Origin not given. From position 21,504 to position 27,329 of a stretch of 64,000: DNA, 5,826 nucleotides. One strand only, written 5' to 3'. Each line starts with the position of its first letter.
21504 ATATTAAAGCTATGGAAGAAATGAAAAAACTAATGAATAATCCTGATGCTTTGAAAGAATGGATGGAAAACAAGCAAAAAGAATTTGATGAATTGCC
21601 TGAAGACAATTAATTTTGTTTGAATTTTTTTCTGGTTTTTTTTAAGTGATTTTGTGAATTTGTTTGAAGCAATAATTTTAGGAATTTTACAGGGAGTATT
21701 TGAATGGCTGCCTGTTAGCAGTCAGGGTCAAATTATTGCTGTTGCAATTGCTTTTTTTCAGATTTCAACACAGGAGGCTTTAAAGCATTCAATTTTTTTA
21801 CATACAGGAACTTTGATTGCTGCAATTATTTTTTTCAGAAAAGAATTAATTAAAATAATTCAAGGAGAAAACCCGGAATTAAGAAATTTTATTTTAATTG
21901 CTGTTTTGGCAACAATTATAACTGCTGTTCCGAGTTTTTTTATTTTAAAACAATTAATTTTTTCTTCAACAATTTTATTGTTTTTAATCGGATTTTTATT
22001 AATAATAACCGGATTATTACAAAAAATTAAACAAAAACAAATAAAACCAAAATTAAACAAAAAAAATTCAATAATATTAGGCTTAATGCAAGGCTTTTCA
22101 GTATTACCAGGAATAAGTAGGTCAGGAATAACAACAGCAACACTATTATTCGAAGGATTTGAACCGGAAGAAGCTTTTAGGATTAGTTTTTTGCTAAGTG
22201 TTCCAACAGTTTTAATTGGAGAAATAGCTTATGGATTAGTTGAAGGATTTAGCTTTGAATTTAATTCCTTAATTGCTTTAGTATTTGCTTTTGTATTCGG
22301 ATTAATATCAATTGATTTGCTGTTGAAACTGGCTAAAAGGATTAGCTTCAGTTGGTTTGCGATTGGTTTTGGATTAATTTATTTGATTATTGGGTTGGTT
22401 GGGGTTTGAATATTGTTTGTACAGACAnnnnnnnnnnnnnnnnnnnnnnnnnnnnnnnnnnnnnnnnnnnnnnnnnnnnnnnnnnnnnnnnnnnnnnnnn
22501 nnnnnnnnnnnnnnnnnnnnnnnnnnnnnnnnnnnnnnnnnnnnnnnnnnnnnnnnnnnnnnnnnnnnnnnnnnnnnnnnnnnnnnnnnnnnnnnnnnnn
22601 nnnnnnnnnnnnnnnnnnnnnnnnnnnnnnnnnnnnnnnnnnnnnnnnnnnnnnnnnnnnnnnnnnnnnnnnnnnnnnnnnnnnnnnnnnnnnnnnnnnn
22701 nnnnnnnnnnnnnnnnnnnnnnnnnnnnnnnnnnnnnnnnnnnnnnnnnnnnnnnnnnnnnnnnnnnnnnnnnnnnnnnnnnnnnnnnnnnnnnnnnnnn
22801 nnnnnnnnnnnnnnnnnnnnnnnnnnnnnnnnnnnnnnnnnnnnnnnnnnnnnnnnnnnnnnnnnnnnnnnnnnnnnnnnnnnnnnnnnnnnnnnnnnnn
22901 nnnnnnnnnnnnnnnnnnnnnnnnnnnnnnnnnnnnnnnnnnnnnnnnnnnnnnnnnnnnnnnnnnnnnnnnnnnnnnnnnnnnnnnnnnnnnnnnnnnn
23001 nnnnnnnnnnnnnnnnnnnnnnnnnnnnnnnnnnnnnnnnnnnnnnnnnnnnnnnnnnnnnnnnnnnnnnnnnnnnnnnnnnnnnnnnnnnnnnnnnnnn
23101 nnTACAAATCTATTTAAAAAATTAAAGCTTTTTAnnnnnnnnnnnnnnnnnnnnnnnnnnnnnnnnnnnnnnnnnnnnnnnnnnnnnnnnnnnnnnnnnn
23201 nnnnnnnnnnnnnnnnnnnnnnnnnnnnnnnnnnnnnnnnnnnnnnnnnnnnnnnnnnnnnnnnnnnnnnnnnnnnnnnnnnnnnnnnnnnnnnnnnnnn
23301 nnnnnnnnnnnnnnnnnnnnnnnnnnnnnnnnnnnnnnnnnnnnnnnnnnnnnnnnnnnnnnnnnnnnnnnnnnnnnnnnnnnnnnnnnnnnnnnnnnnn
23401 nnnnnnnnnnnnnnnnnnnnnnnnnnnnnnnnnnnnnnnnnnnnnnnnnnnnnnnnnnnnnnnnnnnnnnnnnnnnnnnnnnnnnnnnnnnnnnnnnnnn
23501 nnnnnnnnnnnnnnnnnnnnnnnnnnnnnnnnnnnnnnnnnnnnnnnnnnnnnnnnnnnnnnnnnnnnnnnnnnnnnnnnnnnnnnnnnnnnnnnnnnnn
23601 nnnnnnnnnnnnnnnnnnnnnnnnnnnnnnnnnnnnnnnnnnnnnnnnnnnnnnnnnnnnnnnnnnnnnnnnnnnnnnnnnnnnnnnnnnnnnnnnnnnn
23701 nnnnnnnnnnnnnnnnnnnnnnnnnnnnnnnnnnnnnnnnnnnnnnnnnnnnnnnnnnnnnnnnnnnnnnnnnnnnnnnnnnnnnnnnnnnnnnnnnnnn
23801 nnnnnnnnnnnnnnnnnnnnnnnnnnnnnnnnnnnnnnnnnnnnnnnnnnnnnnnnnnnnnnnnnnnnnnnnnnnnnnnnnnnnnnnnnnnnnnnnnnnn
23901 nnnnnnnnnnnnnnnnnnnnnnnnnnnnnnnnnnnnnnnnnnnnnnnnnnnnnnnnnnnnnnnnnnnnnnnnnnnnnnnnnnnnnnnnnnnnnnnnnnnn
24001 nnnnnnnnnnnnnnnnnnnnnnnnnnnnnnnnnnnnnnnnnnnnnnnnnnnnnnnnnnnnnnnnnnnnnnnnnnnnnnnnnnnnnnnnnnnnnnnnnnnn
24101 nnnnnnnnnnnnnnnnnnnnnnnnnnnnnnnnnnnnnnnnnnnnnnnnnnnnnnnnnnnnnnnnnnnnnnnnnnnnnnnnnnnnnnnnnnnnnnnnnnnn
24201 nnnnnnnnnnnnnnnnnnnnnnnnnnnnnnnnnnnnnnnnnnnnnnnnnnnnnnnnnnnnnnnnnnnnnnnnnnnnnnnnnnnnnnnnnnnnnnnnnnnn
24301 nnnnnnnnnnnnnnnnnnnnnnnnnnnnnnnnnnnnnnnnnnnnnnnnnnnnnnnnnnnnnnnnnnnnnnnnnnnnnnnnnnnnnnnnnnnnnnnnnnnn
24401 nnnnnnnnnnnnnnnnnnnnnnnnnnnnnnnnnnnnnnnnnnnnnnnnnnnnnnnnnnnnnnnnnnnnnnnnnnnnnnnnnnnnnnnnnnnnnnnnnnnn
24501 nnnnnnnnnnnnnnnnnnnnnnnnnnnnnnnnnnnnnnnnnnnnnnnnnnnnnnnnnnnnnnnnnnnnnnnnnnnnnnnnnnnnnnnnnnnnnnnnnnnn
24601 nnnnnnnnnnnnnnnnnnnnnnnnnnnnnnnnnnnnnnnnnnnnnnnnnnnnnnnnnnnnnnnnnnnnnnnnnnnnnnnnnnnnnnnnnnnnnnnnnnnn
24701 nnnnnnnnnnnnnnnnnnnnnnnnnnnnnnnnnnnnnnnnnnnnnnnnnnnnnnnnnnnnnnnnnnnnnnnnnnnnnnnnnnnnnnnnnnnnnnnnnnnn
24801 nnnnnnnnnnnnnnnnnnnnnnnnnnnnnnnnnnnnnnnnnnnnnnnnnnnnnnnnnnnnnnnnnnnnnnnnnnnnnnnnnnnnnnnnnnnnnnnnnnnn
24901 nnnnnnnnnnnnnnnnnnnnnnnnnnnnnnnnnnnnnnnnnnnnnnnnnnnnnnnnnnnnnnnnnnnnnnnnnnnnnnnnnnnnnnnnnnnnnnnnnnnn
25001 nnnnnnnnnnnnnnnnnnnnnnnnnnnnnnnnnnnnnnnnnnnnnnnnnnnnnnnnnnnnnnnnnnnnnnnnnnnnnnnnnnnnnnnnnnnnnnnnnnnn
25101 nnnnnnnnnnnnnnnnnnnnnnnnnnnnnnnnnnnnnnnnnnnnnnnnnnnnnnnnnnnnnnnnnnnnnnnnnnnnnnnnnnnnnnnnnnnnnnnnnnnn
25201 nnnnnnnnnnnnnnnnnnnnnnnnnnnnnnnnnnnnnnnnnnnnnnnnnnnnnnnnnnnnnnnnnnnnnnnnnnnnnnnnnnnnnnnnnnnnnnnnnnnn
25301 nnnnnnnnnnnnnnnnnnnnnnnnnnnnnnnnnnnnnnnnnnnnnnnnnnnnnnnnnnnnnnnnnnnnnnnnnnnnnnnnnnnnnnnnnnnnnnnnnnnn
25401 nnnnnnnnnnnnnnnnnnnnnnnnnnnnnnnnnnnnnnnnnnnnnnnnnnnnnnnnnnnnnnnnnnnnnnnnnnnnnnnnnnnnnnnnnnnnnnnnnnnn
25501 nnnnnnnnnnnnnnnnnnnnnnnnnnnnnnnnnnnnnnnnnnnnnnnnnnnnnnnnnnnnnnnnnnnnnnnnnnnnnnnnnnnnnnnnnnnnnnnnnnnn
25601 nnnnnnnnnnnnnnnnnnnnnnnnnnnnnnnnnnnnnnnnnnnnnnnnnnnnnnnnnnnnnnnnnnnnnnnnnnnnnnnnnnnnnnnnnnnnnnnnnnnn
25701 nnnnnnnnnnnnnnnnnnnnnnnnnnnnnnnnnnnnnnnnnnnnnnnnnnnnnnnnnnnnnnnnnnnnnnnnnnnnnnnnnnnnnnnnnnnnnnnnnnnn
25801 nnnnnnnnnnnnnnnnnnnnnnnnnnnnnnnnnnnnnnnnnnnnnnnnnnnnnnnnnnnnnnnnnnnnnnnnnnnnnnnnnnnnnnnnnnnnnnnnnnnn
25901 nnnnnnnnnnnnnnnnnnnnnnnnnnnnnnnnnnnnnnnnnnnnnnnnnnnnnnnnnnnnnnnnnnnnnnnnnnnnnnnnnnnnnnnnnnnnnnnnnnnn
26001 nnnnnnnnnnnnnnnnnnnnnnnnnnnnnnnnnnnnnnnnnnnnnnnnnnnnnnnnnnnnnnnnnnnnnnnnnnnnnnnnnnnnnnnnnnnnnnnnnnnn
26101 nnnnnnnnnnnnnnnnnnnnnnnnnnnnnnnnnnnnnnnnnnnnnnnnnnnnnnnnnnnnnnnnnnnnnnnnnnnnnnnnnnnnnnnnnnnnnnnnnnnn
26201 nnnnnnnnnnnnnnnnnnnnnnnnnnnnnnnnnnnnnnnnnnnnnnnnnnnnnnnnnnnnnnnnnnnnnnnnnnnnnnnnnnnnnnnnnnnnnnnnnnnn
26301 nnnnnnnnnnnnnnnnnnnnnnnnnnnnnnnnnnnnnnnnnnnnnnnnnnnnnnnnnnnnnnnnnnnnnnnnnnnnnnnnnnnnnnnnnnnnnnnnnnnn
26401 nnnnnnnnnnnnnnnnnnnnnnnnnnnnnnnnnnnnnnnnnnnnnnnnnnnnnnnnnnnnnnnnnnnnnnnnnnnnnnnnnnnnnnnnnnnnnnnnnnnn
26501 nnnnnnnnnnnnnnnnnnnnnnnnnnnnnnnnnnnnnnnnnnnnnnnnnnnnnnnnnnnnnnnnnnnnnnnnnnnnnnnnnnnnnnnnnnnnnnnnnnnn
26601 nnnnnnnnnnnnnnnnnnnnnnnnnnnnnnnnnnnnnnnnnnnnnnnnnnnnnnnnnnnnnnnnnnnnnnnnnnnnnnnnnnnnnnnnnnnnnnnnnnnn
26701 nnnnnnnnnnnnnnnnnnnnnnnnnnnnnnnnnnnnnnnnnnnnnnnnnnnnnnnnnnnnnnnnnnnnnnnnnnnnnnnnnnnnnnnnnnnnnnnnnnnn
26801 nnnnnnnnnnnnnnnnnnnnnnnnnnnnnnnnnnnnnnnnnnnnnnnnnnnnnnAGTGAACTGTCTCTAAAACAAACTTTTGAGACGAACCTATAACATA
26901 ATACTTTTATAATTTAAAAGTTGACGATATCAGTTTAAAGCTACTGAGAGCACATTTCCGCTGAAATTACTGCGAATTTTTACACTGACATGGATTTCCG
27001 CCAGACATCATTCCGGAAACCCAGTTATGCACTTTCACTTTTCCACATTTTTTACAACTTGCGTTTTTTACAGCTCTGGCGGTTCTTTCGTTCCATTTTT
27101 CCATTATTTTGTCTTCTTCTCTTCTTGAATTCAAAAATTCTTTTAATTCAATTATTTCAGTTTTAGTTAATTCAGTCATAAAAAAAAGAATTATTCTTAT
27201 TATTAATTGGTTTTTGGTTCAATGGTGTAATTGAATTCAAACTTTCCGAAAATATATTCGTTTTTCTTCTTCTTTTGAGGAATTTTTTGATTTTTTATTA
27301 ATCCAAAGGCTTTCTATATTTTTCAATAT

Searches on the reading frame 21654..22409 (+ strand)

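Call 59: search_protein_families(library=pfam, proteins=[window:21654-22409:+], max_evalue=0.01)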
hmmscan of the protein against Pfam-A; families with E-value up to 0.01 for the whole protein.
window:21654-22409:+ (251 aa): 1 family
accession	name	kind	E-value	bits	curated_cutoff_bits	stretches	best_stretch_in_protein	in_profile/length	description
PF02673.24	BacA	-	1.1e-46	160.1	33.4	1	6-237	1-249/257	Bacitracin resistance protein BacA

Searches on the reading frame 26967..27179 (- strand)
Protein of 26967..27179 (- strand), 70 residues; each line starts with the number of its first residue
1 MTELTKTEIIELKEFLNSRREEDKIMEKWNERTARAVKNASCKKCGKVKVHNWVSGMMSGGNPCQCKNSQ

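Call 3: search_protein_families(library=pfam, proteins=[window:26967-27179:-], max_evalue=0.01)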
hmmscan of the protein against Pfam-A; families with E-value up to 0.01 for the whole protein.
window:26967-27179:- (70 aa): 1 family
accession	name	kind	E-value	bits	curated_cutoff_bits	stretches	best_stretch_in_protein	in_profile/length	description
PF04032.22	Rpr2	-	0.0067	17.1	29.3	1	22-53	28-59/90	RNAse P Rpr2/Rpp21/SNM1 subunit domain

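Call 4: search_protein_families(library=padloc, proteins=[window:26967-27179:-], max_evalue=0.01)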
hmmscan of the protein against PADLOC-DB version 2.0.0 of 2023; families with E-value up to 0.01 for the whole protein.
window:26967-27179:- (70 aa): 1 family
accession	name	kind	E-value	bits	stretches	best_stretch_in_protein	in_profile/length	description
PDLC02447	BrxA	-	0.0072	14.1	1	7-39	117-149/199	BrxA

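Call 5: search_protein_families(library=ncbifam, proteins=[window:26967-27179:-], max_evalue=0.01)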
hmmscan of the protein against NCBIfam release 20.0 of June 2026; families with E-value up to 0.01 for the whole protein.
window:26967-27179:- (70 aa): 0 families
